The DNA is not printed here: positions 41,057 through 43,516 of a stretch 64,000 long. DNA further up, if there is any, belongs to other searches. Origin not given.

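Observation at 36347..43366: Tandemly duplicated, diverged lipoprotein + CarbopepD/plug/beta-barrel outer-membrane module with homogenised ends: a candidate undescribed OM system under XRE control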

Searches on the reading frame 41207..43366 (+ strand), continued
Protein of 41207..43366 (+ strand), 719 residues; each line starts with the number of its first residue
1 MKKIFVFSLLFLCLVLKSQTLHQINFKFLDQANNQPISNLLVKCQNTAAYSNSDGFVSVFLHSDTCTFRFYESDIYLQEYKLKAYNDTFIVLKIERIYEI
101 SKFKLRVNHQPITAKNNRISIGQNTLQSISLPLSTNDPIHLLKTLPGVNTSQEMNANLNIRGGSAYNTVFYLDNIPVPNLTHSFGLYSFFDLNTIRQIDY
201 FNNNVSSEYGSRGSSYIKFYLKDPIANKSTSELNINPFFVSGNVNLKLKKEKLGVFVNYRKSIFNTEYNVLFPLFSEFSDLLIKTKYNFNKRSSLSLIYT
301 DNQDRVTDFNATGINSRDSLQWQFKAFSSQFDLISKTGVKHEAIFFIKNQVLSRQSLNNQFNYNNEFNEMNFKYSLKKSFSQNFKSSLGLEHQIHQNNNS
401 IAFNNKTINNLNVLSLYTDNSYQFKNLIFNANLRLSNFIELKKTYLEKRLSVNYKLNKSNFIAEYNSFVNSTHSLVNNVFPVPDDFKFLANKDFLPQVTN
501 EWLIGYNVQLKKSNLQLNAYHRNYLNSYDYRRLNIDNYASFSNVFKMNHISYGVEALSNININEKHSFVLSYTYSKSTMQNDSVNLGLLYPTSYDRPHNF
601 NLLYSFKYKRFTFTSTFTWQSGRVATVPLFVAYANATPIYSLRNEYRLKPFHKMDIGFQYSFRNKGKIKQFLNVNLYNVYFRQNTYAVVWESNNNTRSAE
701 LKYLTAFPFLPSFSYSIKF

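Call 103: search_protein_families(library=padloc, proteins=[window:41207-43363:+], max_evalue=0.01)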
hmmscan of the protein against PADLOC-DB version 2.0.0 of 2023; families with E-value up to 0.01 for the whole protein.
window:41207-43363:+ (719 aa): 0 families

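Call 104: search_protein_families(library=phrogs, proteins=[window:41207-43363:+], max_evalue=0.01)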
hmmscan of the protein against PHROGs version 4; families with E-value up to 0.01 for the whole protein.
window:41207-43363:+ (719 aa): 0 families
